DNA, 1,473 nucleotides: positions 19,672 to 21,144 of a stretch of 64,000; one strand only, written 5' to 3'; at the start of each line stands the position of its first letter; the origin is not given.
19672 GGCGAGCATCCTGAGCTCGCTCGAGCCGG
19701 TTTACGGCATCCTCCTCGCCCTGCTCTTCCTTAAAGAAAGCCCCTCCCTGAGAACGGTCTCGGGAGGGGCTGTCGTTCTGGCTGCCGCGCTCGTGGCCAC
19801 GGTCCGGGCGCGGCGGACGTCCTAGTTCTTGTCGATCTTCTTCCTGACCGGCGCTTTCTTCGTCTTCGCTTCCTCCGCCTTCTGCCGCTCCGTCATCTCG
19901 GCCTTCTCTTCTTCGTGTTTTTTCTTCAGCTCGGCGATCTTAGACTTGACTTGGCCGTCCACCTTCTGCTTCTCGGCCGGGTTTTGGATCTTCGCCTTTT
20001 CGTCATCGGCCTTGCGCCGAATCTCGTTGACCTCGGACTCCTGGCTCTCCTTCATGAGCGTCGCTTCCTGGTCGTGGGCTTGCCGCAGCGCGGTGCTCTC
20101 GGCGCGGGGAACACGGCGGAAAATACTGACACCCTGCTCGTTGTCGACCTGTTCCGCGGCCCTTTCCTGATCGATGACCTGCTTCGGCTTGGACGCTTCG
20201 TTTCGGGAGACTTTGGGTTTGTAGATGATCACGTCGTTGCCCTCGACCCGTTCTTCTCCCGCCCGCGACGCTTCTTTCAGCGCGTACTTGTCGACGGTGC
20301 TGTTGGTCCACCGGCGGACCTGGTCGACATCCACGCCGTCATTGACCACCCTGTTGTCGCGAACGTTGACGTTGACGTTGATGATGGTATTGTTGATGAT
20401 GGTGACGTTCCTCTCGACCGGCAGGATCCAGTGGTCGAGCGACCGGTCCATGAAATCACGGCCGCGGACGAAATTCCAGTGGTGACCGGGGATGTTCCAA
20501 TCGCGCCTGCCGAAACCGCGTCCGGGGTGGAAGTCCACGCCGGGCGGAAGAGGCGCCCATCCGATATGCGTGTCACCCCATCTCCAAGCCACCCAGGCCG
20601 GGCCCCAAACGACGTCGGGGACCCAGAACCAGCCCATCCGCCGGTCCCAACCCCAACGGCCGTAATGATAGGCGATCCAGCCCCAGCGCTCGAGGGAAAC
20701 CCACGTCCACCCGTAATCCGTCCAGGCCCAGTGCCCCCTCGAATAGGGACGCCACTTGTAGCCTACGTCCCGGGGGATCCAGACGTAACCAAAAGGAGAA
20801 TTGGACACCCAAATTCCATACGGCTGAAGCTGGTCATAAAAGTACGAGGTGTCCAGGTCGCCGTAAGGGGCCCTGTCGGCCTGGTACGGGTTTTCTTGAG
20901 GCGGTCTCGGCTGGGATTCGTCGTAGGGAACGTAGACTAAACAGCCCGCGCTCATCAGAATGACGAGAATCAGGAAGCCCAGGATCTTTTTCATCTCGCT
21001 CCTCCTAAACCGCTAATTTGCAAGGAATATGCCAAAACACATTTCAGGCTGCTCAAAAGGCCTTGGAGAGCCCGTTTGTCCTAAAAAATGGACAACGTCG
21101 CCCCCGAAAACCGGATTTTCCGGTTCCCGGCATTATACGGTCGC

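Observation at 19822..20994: Lipoprotein with tandem Trp-Gly-rich repeats and a highly charged Lys/Glu tail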

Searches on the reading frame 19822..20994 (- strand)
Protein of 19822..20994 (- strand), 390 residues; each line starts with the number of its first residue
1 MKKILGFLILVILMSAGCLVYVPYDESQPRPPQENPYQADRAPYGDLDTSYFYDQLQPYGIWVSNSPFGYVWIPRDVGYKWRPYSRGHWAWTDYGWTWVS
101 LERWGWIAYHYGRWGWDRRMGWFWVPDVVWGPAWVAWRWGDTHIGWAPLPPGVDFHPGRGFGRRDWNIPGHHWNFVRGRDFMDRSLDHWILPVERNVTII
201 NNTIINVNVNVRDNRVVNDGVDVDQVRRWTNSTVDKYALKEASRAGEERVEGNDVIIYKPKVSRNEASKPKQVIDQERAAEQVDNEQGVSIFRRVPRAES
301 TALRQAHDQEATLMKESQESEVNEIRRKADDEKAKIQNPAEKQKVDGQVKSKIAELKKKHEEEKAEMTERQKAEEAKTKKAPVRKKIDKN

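Call 4: search_protein_families(library=pfam, proteins=[window:19822-20994:-], max_evalue=1)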
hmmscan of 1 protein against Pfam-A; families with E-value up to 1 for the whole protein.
window:19822-20994:- (390 aa): 1 family
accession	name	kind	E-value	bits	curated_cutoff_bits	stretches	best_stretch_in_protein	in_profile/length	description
PF20245.3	DUF6600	-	2.6e-33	114.6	27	1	53-151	1-100/102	Family of unknown function (DUF6600)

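Call 5: search_protein_families(library=ncbifam, proteins=[window:19822-20994:-], max_evalue=1)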
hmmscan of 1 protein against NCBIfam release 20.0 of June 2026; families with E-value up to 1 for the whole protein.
window:19822-20994:- (390 aa): 0 families

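Call 6: search_solved_structures(query=window:19822-20994:-, max_evalue=1)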
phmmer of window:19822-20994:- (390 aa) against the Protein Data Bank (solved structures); distinct sequences matched with E-value up to 1: 3.
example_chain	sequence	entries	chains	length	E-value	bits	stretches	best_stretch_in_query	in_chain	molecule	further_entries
3bdv_A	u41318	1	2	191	0.082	14.9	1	165-207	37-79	Uncharacterized protein DUF1234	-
6e2j_B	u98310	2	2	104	0.23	13.4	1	301-367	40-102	Keratin, type I cytoskeletal 10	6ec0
1tjl_A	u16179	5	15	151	0.48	12.3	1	276-363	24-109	DnaK suppressor protein | RNA polymerase-binding transcription factor DksA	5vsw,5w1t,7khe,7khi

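Call 7: find_homologous_proteins(query=window:19822-20994:-)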
Query window:19822-20994:- (390 aa): 6236 proteins with E <= 0.001 among 7683 candidates; the best 120 are listed.
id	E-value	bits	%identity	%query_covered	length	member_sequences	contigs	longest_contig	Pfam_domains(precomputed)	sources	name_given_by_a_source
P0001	5.0e-249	844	90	100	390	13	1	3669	PF20245.4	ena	-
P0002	1.1e-242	823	89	100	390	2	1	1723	PF20245.4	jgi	jgi:hypothetical protein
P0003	7.2e-235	798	85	96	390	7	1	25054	PF20245.4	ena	-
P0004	1.6e-234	796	84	100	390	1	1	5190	PF20245.4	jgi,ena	-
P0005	8.5e-234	794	85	100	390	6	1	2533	PF20245.4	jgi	jgi:hypothetical protein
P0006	1.2e-231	787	83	100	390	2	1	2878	PF20245.4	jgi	-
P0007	4.9e-230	782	82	100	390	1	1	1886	PF20245.4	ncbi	-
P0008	8.4e-230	781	84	100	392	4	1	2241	PF20245.4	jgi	jgi:hypothetical protein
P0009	7.9e-227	771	82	96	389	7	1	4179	PF20245.4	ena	-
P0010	1.8e-221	753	79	100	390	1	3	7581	PF20245.4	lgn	-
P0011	2.4e-212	723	77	100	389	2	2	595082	PF20245.4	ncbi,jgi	jgi:hypothetical protein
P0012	3.2e-212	723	77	96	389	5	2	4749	PF20245.4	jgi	jgi:hypothetical protein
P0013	6.0e-212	722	77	100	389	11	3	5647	PF20245.4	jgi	-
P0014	5.3e-211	719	77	96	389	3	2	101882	PF20245.4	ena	-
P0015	8.9e-211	718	77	100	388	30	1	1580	PF20245.4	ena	-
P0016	2.1e-208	710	75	96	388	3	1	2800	PF20245.4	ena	-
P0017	2.1e-207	707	76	100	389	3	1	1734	PF20245.4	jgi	jgi:hypothetical protein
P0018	5.3e-207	706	74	100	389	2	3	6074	PF20245.4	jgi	jgi:hypothetical protein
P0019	2.5e-206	704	75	100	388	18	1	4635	PF20245.4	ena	-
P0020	2.6e-206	704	75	100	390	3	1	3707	PF20245.4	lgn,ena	-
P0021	1.3e-203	695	71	100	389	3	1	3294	PF20245.4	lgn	-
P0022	3.4e-203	693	73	96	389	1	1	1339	PF20245.4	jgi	jgi:hypothetical protein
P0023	1.7e-202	691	74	100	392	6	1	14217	PF20245.4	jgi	jgi:hypothetical protein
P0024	1.6e-198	678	71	100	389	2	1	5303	PF20245.4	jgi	-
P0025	7.7e-198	676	73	100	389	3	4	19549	PF20245.4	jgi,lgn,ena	-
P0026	1.6e-195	668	71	100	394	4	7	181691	PF20245.4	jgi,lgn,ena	jgi:hypothetical protein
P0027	2.6e-195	667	68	100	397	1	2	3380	PF20245.4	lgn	-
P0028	1.7e-193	661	68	100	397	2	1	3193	PF20245.4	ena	-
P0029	6.4e-192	656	68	100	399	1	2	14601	PF20245.4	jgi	jgi:hypothetical protein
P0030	1.3e-191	655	69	99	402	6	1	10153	PF20245.4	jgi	jgi:hypothetical protein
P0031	1.3e-190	652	68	99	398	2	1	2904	PF20245.4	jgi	jgi:hypothetical protein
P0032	3.0e-185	634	65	100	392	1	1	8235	PF20245.4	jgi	jgi:hypothetical protein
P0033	3.6e-183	627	66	100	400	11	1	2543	PF20245.4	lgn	-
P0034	1.9e-181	622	66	100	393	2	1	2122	PF20245.4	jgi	-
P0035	6.2e-179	613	63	100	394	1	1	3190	PF20245.4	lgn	-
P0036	3.2e-178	611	65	100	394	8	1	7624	PF20245.4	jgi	jgi:hypothetical protein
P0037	1.0e-177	609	64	99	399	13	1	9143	PF20245.4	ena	-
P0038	1.8e-177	608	63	100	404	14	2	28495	PF20245.4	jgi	jgi:hypothetical protein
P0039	9.0e-177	606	64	99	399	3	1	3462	PF20245.4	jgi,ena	-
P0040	1.9e-176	605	63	100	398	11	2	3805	PF20245.4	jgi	-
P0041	2.3e-176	605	65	100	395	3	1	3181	PF20245.4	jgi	jgi:hypothetical protein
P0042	3.3e-176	604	64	99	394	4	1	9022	PF20245.4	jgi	jgi:hypothetical protein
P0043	3.9e-176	604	65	100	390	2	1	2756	PF20245.4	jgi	-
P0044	1.0e-175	603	64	99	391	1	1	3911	PF20245.4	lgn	-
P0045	1.8e-175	602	65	97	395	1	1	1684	PF20245.4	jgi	-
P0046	3.5e-175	601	65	100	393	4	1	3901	PF20245.4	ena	-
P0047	3.6e-175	601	64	99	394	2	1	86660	PF20245.4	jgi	-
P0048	2.1e-174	598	64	96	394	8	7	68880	PF20245.4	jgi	jgi:hypothetical protein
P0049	3.2e-174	598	64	100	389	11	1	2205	PF20245.4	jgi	jgi:hypothetical protein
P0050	5.9e-174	597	62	99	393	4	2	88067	PF20245.4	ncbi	-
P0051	6.6e-174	597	62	99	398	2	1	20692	PF20245.4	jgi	jgi:hypothetical protein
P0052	9.8e-174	596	62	100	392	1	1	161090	PF20245.4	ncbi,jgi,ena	-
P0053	3.2e-173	595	63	100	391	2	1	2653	PF20245.4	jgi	jgi:hypothetical protein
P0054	5.5e-173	594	62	100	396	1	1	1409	PF20245.4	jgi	jgi:hypothetical protein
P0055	5.9e-173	594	63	100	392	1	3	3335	PF20245.4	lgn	-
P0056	7.4e-173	593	63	99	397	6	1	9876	PF20245.4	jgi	jgi:hypothetical protein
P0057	9.0e-173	593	63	100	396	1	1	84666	PF20245.4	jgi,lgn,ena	-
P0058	1.0e-172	593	62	99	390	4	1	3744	PF20245.4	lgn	-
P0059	4.4e-172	591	62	99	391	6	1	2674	PF20245.4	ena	-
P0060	6.1e-172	590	62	100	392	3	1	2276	PF20245.4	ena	-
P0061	2.4e-171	588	63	99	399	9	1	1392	PF20245.4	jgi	jgi:hypothetical protein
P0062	2.4e-171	588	62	97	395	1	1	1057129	PF20245.4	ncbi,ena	-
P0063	2.5e-171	588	61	100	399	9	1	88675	PF20245.4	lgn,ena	-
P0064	4.4e-171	587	62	99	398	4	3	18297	PF20245.4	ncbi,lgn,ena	-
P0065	4.5e-171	587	61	99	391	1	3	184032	PF20245.4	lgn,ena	-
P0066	2.4e-170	585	62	99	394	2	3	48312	PF20245.4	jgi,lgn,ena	-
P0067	3.2e-170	585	61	100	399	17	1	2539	PF20245.4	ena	-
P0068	5.7e-170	584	61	100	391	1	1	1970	PF20245.4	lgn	-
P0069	7.7e-170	583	61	99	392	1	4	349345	PF20245.4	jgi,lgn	-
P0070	6.5e-169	580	61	100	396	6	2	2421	PF20245.4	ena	-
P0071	8.3e-169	580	62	100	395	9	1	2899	PF20245.4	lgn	-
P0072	9.6e-169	580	62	96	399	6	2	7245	PF20245.4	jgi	jgi:Family of unknown function (DUF6600)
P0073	1.5e-168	579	61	99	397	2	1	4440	PF20245.4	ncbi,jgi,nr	ncbi:MAG: hypothetical protein EHM31_06880 [Candidatus Aminicenantes bacterium]|nr:MAG: hypothetical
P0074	1.6e-168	579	61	95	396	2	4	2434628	PF20245.4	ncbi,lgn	-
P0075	2.1e-168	579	61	99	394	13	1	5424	PF20245.4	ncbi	ncbi:MAG: DUF6600 domain-containing protein [Candidatus Aminicenantales bacterium]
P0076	4.8e-168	577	61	99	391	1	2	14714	PF20245.4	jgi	jgi:hypothetical protein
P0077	5.1e-168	577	62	99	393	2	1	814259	PF20245.4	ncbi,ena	-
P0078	6.0e-168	577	62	97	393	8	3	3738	PF20245.4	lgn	-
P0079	8.4e-168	577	62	96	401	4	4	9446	PF20245.4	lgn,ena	-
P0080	1.0e-167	576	60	100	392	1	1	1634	PF20245.4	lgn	-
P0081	1.4e-167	576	62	95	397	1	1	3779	PF20245.4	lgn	-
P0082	4.8e-167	574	61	100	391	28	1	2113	PF20245.4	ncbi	-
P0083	6.7e-167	574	61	99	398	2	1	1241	PF20245.4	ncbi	-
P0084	7.2e-167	574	60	100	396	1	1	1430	PF20245.4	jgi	-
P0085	1.1e-166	573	59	100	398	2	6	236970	PF20245.4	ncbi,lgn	-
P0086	1.1e-166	573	59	99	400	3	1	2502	PF20245.4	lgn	-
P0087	1.5e-166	572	60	99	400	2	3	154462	PF20245.4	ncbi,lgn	-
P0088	5.2e-166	571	62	95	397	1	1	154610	PF20245.4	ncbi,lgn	ncbi:MAG: DUF6600 domain-containing protein [Acidobacteriota bacterium]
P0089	1.6e-165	569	59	100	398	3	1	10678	PF20245.4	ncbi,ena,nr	ncbi:MAG TPA: hypothetical protein PLP83_09450 [Candidatus Aminicenantes bacterium]|nr:hypothetical 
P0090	5.1e-165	567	60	100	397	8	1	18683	PF20245.4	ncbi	-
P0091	8.3e-165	567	61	100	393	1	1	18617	PF20245.4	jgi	jgi:hypothetical protein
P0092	8.4e-165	567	59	95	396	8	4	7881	PF20245.4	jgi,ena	jgi:hypothetical protein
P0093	1.0e-164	567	60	99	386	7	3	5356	PF20245.4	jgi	jgi:hypothetical protein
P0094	1.2e-164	566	60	100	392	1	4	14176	PF20245.4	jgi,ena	jgi:hypothetical protein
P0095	3.7e-164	565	61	100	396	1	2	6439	PF20245.4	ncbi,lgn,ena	-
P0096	6.8e-164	564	61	95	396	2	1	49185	PF20245.4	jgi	jgi:hypothetical protein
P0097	1.9e-163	562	59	100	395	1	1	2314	PF20245.4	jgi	jgi:hypothetical protein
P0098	2.3e-163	562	60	100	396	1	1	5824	PF20245.4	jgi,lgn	jgi:hypothetical protein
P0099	2.6e-163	562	57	100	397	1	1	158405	PF20245.4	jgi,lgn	jgi:hypothetical protein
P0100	3.2e-163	562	57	98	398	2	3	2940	PF20245.4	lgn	-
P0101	4.9e-163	561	60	100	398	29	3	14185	PF20245.4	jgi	jgi:hypothetical protein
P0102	9.2e-163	560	59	96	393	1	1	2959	PF20245.4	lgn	-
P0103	5.1e-162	558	60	99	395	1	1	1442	PF20245.4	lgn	-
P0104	9.0e-162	557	59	99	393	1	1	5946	PF20245.4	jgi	jgi:Family of unknown function (DUF6600)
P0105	1.5e-161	556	57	99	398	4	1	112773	PF20245.4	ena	-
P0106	1.7e-161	556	58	100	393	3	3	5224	PF20245.4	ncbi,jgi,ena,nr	ncbi:MAG TPA: hypothetical protein ENO03_07455 [Candidatus Aminicenantes bacterium]|nr:hypothetical 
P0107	1.8e-161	556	60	100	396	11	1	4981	PF20245.4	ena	-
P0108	2.8e-161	555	58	99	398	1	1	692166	PF20245.4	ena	-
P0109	8.4e-161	554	57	99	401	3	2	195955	PF20245.4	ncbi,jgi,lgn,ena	-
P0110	6.3e-160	551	58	99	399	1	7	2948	PF20245.4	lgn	-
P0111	6.6e-160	551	58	99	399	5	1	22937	PF20245.4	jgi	-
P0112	2.8e-159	549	59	99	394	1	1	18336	PF20245.4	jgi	-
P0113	6.6e-159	547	60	96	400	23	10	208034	PF20245.4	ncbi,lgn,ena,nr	ncbi:MAG: hypothetical protein KA243_11245 [Candidatus Aminicenantes bacterium]|nr:hypothetical prot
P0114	8.1e-159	547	57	98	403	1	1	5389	PF20245.4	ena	-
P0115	1.6e-158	546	57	99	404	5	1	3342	PF20245.4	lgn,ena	-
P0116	4.2e-157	541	56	99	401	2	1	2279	PF20245.4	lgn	-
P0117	4.3e-157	541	60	88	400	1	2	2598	PF20245.4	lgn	-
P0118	9.9e-157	540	58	99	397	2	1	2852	PF20245.4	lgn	-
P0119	1.4e-156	540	58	96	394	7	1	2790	PF20245.4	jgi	-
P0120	2.6e-155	536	57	99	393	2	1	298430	PF20245.4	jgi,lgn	jgi:hypothetical protein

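Call 13: find_encoding_contigs(protein=P0074, flank=6000, max_places=2)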
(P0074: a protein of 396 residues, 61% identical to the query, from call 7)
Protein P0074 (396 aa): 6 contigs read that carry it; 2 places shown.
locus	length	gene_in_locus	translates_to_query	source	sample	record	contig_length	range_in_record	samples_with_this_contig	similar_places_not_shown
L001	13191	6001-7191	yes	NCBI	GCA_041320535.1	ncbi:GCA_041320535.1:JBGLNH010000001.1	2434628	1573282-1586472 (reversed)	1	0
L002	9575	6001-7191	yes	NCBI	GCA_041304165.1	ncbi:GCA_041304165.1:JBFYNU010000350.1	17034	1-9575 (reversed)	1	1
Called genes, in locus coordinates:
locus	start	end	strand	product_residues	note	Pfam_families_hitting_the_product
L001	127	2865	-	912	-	PF02012:BNR (faint), PF14870:PSII_BNR (faint), PF15902:Sortilin-Vps10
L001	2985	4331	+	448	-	PF00370:FGGY_N, PF00742:Homoserine_dh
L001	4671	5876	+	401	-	PF00202:Aminotran_3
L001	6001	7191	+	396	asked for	PF20245:DUF6600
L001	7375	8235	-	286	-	PF00892:EamA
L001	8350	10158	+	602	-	PF05496:RuvB_N (faint), PF13177:DNA_pol3_delta2, PF13604:AAA_30 (faint), PF00004:AAA, PF13401:AAA_22 (weak), PF22608:DNAX_ATPase_lid, PF12169:DNA_pol3_gamma3, PF04389:Peptidase_M28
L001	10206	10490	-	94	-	PF02954:HTH_8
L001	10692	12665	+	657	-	PF02129:Peptidase_S15, PF00326:Peptidase_S9 (weak), PF08530:PepX_C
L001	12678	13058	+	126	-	-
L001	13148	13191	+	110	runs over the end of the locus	PF03551:PadR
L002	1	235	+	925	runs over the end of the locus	PF02012:BNR (faint), PF15902:Sortilin-Vps10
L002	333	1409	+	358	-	PF00291:PALP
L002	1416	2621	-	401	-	PF00291:PALP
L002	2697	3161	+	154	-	PF00383:dCMP_cyt_deam_1, PF14437:MafB19-deam, PF14439:Bd3614-deam (weak)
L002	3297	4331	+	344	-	PF00742:Homoserine_dh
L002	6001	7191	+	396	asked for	PF20245:DUF6600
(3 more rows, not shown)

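Call 23: find_related_loci(query=A1, collection=genome_contigs, flank=6000)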
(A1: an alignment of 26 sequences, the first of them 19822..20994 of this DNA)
Query A1 (390 aa) in genome_contigs; peptide patterns used: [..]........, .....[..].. (x = any residue, [..] = any of these).
215 stretches matched a pattern; 204 encode a relative of the query (tblastn E <= 1e-3); the best 80 are kept; 80 distinct loci.
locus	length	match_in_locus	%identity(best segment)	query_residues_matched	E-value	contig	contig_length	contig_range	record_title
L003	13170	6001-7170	91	1-390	0e+0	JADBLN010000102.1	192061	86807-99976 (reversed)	MAG: Acidobacteria bacterium isolate Bin2_14.8m NODE_2_length_192061_cov_15.423554, whole genome shotgun sequence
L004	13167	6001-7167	80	1-390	0e+0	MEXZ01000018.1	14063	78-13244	MAG: Candidatus Aminicenantes bacterium RBG_13_64_14 RBG_13_scaffold_14220, whole genome shotgun sequence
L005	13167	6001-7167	74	1-390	0e+0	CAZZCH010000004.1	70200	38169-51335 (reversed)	MAG TPA_asm: uncultured Eubacteriales bacterium isolate SRP178699_co1_153 genome assembly, contig: NODE_290_length_70200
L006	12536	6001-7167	77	1-390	0e+0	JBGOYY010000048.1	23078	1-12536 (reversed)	MAG: Candidatus Aminicenantia bacterium isolate OBJ_0618_130150_31 k141_2495654_length_23078_cov_62.4432, whole genome s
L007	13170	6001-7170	73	1-390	0e+0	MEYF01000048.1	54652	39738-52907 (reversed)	MAG: Candidatus Aminicenantes bacterium RBG_19FT_COMBO_65_30 rbg_19ft_combo_scaffold_20, whole genome shotgun sequence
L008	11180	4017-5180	63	1-386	4e-174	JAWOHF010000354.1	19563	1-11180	MAG: Candidatus Aminicenantes bacterium isolate CWP4-2.bin.162 k191_2188233, whole genome shotgun sequence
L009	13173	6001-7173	62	1-388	1e-173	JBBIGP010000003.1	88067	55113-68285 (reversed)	MAG: Candidatus Aminicenantes bacterium isolate QH2S170213_bin_94 NODE_146_length_88067_cov_12.135107, whole genome shot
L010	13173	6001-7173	62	1-389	2e-171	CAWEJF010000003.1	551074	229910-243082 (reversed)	MAG: Candidatus Aminicenantes bacterium isolate MFD05942.bin.2.296 genome assembly, contig: contig_22861, whole genome s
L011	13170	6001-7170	62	1-388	2e-170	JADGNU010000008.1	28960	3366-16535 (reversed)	MAG: Candidatus Aminicenantes bacterium isolate Chersky.35_14 contig-100_186, whole genome shotgun sequence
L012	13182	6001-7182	63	1-388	2e-170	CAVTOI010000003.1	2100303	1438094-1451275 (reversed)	MAG: Candidatus Aminicenantes bacterium isolate MFD00905.bin.1.6 genome assembly, contig: contig_575, whole genome shotg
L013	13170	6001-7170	61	1-387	3e-169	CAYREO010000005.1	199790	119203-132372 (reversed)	MAG TPA_asm: uncultured Eubacteriales bacterium isolate binchicken_co7_212 genome assembly, contig: NODE_63_length_19979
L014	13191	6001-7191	59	1-390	7e-167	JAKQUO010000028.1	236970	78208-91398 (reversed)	MAG: Acidobacteriota bacterium isolate USST_maxbin.083 k141_626463, whole genome shotgun sequence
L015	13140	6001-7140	62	1-379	4e-166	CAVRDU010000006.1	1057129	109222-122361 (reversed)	MAG: Candidatus Aminicenantes bacterium isolate MFD09964.bin.2.24 genome assembly, contig: contig_9771, whole genome sho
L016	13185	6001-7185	61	1-390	1e-164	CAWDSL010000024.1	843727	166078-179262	MAG: uncultured bacterium isolate MFD00709.bin.2.117 genome assembly, contig: contig_7579, whole genome shotgun sequence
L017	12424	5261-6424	60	1-386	8e-164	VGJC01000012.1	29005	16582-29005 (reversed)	MAG: Candidatus Aminicenantes bacterium isolate K_DeepCast_150m_m1_388 K_DeepCast_150m_m1_388_Ga0194126_10002644, whole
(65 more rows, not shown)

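Call 25: predict_structure(alignment_id=A1)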
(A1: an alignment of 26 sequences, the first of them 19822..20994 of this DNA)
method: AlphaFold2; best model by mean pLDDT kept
length: 390 residues; sequences in the alignment: 26
mean_pLDDT: 47.9   pTM: 0.29
mean pLDDT of the five models: 47.9, 47.2, 43.4, 43.2, 40.7
residues with pLDDT >= 90: 0; 70-90: 66; 50-70: 94; < 50: 230
segments of 3 or more residues with pLDDT < 50: 17-47, 75-242, 248-250, 254-260, 286-297, 384-390
pLDDT, mean of each block of 10 residues (from residue 1): 67 54 33 30 44 55 53 43 41 43 34 35 30 26 26 32 34 29 29 27 26 30 44 42 51 48 59 64 45 38 62 62 75 83 85 86 82 73 46
secondary structure, 60 per line:
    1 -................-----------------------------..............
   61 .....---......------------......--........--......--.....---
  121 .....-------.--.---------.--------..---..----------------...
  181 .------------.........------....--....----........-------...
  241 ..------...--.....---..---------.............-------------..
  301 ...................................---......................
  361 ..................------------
elements in order: H2-17 H49-59 E60-65 E69-74 E87-92 E95-102 E105-110 E113-117 E121-125 H178-181 H194-202 E209-212 E215-218 H223-230 E238-242 E249-251 E254-258 E273-275 H276-285 H299-335 H339-378
